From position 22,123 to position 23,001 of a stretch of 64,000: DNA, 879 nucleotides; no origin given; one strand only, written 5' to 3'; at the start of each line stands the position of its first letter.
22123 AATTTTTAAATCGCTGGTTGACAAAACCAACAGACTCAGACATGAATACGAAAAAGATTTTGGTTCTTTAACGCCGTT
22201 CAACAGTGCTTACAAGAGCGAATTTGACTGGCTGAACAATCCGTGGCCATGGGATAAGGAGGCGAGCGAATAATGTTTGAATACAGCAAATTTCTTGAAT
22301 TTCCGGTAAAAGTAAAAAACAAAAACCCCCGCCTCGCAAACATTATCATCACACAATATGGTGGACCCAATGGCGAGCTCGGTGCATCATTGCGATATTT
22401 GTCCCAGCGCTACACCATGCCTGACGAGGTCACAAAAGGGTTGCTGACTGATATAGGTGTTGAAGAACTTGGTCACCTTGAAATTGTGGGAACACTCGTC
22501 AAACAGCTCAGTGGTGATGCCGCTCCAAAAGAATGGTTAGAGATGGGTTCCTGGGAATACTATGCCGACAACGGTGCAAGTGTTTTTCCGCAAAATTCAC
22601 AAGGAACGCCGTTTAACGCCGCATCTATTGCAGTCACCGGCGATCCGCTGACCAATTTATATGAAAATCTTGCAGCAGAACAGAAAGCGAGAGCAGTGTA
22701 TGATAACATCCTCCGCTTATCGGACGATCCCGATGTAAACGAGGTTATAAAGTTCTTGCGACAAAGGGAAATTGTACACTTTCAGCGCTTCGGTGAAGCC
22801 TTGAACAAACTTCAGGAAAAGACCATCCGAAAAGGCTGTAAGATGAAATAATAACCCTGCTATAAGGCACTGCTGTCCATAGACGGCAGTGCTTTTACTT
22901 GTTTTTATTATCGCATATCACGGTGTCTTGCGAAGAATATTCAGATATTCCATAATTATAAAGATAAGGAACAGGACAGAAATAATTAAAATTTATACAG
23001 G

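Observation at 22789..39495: Four dispersed direct repeats built from the cotJC 3' end and its terminator, bracketing a 16-kb island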

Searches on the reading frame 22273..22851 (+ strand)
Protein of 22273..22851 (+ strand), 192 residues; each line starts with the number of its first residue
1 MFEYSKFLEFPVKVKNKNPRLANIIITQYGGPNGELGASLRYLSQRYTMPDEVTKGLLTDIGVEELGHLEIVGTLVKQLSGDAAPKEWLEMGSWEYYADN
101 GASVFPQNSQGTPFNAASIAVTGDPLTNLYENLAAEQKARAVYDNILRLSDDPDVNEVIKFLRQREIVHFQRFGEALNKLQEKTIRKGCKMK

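Call 7: search_protein_families(library=pfam, proteins=[window:22273-22851:+], max_evalue=0.01)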
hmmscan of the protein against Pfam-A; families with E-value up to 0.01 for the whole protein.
window:22273-22851:+ (192 aa): 2 families
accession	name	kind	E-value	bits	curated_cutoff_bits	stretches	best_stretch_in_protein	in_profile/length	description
PF05067.18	Mn_catalase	-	1.8e-51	175.2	27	1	1-184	1-198/284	Manganese containing catalase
PF03232.19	COQ7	-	3.4e-05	24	23.5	0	133-182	11-61/169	Ubiquinone biosynthesis protein COQ7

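Call 14: find_encoding_contigs(protein=window:22273-22851:+, flank=10000, max_places=10)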
Protein window:22273-22851:+ (192 aa): no gene with exactly this product is on record in the collection.

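Call 15: find_related_loci(query=window:22273-22851:+, collection=genome_contigs, flank=10000)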
Query window:22273-22851:+ (192 aa) in genome_contigs; peptide patterns used: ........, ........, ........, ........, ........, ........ (x = any residue, [..] = any of these).
429 stretches matched a pattern; 369 encode a relative of the query (tblastn E <= 1e-3); the best 80 are kept; 80 distinct loci.
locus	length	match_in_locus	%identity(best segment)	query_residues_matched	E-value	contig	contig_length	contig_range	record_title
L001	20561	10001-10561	86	1-187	1e-110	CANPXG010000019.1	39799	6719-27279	MAG: uncultured Clostridia bacterium isolate Lapin-003-2__bin74 genome assembly, contig: Lapin-003-2__NODE_988_length_39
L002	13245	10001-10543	90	1-181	2e-110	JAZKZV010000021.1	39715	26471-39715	MAG: Clostridia bacterium isolate T1900045085_TC20190079.MAGScoT_cleanbin_000001 SGB_4676_k141_982251, whole genome shot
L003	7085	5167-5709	89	1-181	5e-110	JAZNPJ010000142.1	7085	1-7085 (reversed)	MAG: Clostridia bacterium isolate T1900044834_TS20190300.MAGScoT_cleanbin_000025 SGB_2914_k141_2095709, whole genome sho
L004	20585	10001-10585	84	1-190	2e-109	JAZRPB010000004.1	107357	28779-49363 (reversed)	MAG: Clostridia bacterium isolate T1900045382_YK20190072.MAGScoT_cleanbin_000001 SGB_6899_k141_2371533, whole genome sho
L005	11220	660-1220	85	1-187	6e-109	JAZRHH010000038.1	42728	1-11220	MAG: Clostridia bacterium isolate T1900045484_YK20190178.MAGScoT_cleanbin_000010 SGB_7331_k141_3116906, whole genome sho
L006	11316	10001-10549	85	1-183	2e-107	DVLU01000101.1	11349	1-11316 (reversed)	MAG TPA_asm: Candidatus Ornithomonoglobus intestinigallinarum isolate CHK181-108 CHK181__C298507_L11349_ERR3414576, whol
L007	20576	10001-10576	81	1-192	3e-107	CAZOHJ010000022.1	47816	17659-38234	MAG TPA_asm: uncultured Lachnospiraceae bacterium isolate SRP222994_co1_29 genome assembly, contig: NODE_1240_length_478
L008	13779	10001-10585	81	1-192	1e-106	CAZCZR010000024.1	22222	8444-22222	MAG TPA_asm: uncultured Lachnospiraceae bacterium isolate SRP222994_co1_266 genome assembly, contig: NODE_4718_length_22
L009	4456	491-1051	82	1-187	3e-106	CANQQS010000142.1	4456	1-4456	MAG: uncultured Clostridia bacterium isolate Lapin-008__bin90 genome assembly, contig: Lapin-008__NODE_17140_length_4456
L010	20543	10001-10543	84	1-181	5e-105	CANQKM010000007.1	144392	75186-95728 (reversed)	MAG: uncultured Clostridia bacterium isolate Lapin-030__bin80 genome assembly, contig: Lapin-030__NODE_110_length_144392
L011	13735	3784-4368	79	1-190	7e-104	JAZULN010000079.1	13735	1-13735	MAG: Clostridia bacterium isolate T1900044908_TS20190374.MAGScoT_cleanbin_000006 SGB_3310_k141_300429, whole genome shot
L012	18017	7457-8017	82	1-187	1e-104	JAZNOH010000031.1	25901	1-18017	MAG: Clostridia bacterium isolate T1900044652_TS20190118.MAGScoT_cleanbin_000056 SGB_1441_k141_2993733, whole genome sho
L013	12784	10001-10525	84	1-175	2e-102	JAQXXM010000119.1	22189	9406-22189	MAG: Clostridiales bacterium isolate SUG1612 k141_4619165, whole genome shotgun sequence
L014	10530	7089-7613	85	1-175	2e-102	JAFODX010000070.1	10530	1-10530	MAG: Clostridia bacterium isolate RGIG379 Dairy_cattle_Colon-4__c447859, whole genome shotgun sequence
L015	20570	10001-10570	80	1-190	2e-102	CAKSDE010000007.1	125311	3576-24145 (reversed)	MAG: uncultured Clostridia bacterium isolate REFINED_METABAT215_TOP10_CONTIGS_1500_ASSEMBLY_K77_MERGED__Hadza_MoBio_hadz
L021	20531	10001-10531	79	1-177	4e-95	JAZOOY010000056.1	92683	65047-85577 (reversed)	MAG: Clostridia bacterium isolate T1900045575_YK20190269.MAGScoT_cleanbin_000017 SGB_8008_k141_161261, whole genome shot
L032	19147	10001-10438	85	31-176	6e-84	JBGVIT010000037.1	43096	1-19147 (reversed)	MAG: Clostridia bacterium isolate fecal_MAG_129 fecal_MAG_129_contig_0037, whole genome shotgun sequence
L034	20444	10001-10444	84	29-176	2e-83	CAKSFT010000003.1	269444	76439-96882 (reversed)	MAG: uncultured Clostridia bacterium isolate REFINED_METABAT215_TOP10_CONTIGS_1500_ASSEMBLY_K77_MERGED__Hadza_PheChl_Fib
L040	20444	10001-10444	80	29-176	2e-79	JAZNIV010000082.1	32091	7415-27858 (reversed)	MAG: Clostridia bacterium isolate T1900044683_TS20190149.MAGScoT_cleanbin_000009 SGB_1703_k141_136681, whole genome shot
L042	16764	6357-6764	88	1-136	2e-79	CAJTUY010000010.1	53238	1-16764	MAG TPA_asm: uncultured Clostridia bacterium isolate MGBC113686 genome assembly, contig: MGBC113686.10, whole genome sho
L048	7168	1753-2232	76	30-190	2e-78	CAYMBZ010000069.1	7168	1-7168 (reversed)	MAG TPA_asm: uncultured Lachnospiraceae bacterium isolate SRP350583_co1_139 genome assembly, contig: NODE_16749_length_7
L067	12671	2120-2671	61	1-184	2e-76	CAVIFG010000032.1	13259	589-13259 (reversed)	Escherichia coli isolate H07653-L1_cleanbin_000008 genome assembly, contig: Spades_H07653-L1_contig_2451, whole genome s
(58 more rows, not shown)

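Call 20: search_protein_families(library=pfam, proteins=[L042:7518-9560:-, L042:9586-10647:-, L042:11047-11715:-, L042:11925-12278:+, L042:12347-13516:+, L042:13598-14302:+, L042:14784-15977:+, L042:15923-16333:+, L042:6906-7166:+, L042:7135-7467:+], max_evalue=0.01)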
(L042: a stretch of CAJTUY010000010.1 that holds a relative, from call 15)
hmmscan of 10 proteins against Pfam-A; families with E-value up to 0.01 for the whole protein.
L042:7518-9560:- (680 aa): 1 family
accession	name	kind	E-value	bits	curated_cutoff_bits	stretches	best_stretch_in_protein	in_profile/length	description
PF07833.16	Cu_amine_oxidN1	-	2.3e-42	143.8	24.2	1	572-678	2-108/108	Copper amine oxidase N-terminal domain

L042:9586-10647:- (353 aa): 1 family
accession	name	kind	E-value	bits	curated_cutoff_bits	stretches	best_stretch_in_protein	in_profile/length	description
PF07833.16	Cu_amine_oxidN1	-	1.8e-39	134.4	24.2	1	35-141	2-108/108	Copper amine oxidase N-terminal domain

L042:11047-11715:- (222 aa): 4 families
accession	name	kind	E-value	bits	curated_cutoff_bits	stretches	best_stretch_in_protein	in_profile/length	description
PF12844.13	HTH_19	-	7.1e-07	29.5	30.2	1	17-79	2-62/64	Helix-turn-helix domain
PF01381.28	HTH_3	-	2e-06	28.2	23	1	19-75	1-55/55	Helix-turn-helix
PF13443.12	HTH_26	-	0.00017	22.2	22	1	19-70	2-52/63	Cro/C1-type HTH DNA-binding domain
PF00640.29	PID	-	0.0011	19.5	20.9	1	6-67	25-85/140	Phosphotyrosine interaction domain (PTB/PID)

L042:11925-12278:+ (117 aa): 0 families

L042:12347-13516:+ (389 aa): 9 families
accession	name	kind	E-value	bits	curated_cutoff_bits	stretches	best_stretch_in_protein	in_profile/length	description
PF01580.24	FtsK_SpoIIIE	-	1.1e-06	28.7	24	1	161-236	15-95/221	FtsK/SpoIIIE family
PF13401.12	AAA_22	-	0.00089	20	27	0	185-222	8-33/130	AAA domain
PF13173.12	AAA_14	-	0.001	19.5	27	1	186-274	6-73/129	AAA domain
PF01935.23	DUF87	-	0.0038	17.8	23.2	1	187-222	28-62/220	Helicase HerA, central domain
PF05729.18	NACHT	-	0.0041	17.4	26.7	1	186-213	4-31/167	NACHT domain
PF24883.2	NPHP3_N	-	0.0056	17.3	24.8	0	186-230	26-70/164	Nephrocystin 3, N-terminal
PF09848.15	SLFN-g3_helicase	-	0.0074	16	24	0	185-277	4-93/354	Schlafen group 3, DNA/RNA helicase domain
PF25199.1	nSTAND_NTPase5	-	0.0087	16.3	34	0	179-209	38-68/145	Novel STAND NTPase 5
PF00005.33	ABC_tran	-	0.0093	17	25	0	176-210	5-39/137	ABC transporter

L042:13598-14302:+ (234 aa): 1 family
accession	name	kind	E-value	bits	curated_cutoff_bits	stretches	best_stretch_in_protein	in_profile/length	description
PF23343.2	REP_ORF2-G2P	-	2.1e-18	66.8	27.8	1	95-199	2-96/99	Replication-associated protein ORF2/G2P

L042:14784-15977:+ (397 aa): 3 families
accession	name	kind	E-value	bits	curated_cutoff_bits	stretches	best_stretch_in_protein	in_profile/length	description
PF07508.19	Recombinase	-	2.2e-27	95.7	21.1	1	181-304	1-102/102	Recombinase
PF00239.26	Resolvase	-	2.9e-21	76.5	23.3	1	4-156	1-143/145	Resolvase, N terminal domain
PF13408.12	Zn_ribbon_recom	-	5e-11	43.2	25.3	1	315-369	1-56/58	Recombinase zinc beta ribbon domain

L042:15923-16333:+ (136 aa): 1 family
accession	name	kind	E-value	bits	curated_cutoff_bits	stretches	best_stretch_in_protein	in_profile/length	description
PF14287.11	DUF4368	-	3e-07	31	25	1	78-136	2-62/67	Domain of unknown function (DUF4368)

L042:6906-7166:+ (86 aa): 1 family
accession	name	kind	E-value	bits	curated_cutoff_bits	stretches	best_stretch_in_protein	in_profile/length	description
PF02604.26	PhdYeFM_antitox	-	1.3e-08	34.9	29.8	1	4-51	3-51/74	Antitoxin Phd_YefM, type II toxin-antitoxin system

L042:7135-7467:+ (110 aa): 1 family
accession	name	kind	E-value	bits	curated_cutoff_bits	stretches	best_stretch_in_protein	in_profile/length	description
PF05016.21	ParE_toxin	-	2.1e-16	60.7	23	1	12-106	1-89/89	ParE toxin of type II toxin-antitoxin system, parDE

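Call 23: find_homologous_proteins(query=window:22273-22851:+, max_evalue=1e-60)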
Query window:22273-22851:+ (192 aa): 7368 proteins with E <= 1e-60 among 8000 candidates; the best 120 are listed.
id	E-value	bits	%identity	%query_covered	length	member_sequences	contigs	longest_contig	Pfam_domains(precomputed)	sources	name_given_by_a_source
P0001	6.8e-116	403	94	99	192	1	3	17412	PF05067.19,PF03232.20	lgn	-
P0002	8.9e-110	383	91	97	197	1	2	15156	PF05067.19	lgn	-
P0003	2.6e-107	375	89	97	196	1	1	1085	PF05067.19,PF03232.20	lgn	-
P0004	3.0e-107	375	89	97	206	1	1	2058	PF05067.19,PF03232.20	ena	-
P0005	3.5e-107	374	88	97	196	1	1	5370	PF05067.19,PF03232.20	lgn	-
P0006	3.2e-106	371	91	94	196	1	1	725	PF05067.19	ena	-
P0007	4.1e-106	371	85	100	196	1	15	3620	PF05067.19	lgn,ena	-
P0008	6.0e-106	370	87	100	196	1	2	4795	PF05067.19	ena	-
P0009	7.8e-106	370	89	95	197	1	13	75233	PF05067.19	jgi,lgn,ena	-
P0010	8.2e-106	370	87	97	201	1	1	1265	PF05067.19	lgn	-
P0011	8.3e-106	370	85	100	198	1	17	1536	PF05067.19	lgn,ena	-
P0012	1.6e-105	369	87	97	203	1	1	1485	PF05067.19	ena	-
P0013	1.8e-105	369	86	100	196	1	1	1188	PF05067.19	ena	-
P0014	2.2e-105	368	84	100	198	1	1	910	PF05067.19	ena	-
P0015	4.0e-105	368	89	97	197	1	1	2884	PF05067.19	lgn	-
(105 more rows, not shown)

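Call 24: find_encoding_contigs(protein=P0001, flank=10000, max_places=10)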
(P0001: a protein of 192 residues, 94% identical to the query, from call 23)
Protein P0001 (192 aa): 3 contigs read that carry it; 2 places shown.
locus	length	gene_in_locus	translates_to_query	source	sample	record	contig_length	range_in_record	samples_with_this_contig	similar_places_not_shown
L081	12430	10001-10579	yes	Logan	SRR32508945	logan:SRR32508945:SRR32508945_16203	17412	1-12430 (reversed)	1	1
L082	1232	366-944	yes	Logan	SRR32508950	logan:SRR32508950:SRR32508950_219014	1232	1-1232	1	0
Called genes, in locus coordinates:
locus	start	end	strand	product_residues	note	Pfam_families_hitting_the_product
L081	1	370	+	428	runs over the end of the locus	-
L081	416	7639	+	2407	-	PF03629:SASA, PF13472:Lipase_GDSL_2 (weak)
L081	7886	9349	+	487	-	PF02055:Glyco_hydro_30, PF14587:Glyco_hydr_30_2 (weak), PF17189:Glyco_hydro_30C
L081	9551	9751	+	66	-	PF11007:CotJA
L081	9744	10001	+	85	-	PF12652:CotJB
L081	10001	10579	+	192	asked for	PF05067:Mn_catalase, PF03232:COQ7 (faint)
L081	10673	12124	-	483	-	PF07833:Cu_amine_oxidN1, PF03734:YkuD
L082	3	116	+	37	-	?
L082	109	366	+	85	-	PF12652:CotJB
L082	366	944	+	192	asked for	PF05067:Mn_catalase, PF03232:COQ7 (faint)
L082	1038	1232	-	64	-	?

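Call 25: find_encoding_contigs(protein=P0002, flank=10000, max_places=10)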
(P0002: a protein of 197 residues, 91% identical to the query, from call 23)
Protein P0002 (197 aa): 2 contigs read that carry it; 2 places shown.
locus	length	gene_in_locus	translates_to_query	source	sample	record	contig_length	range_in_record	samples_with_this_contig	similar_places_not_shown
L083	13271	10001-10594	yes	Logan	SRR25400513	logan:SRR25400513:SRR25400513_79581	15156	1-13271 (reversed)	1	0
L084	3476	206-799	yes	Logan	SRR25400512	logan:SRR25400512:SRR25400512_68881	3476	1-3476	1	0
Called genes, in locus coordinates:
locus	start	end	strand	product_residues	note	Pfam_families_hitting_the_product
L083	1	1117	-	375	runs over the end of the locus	PF00712:DNA_pol3_beta, PF02767:DNA_pol3_beta_2, PF02768:DNA_pol3_beta_3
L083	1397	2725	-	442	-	PF00308:Bac_DnaA, PF01695:IstB_IS21 (weak), PF00004:AAA (faint), PF08299:Bac_DnaA_C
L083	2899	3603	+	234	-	PF00106:adh_short, PF01370:Epimerase, PF08659:KR, PF13561:adh_short_C2, PF23441:SDR (weak)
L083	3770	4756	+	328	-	PF16654:DAPDH_C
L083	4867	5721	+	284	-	PF00398:RrnaAD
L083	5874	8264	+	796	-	-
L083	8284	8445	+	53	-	-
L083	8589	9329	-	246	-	PF06541:ABC_trans_CmpB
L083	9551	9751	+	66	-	PF11007:CotJA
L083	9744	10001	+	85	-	PF12652:CotJB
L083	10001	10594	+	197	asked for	PF05067:Mn_catalase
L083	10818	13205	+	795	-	PF03629:SASA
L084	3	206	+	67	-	?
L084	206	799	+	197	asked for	PF05067:Mn_catalase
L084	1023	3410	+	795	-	PF03629:SASA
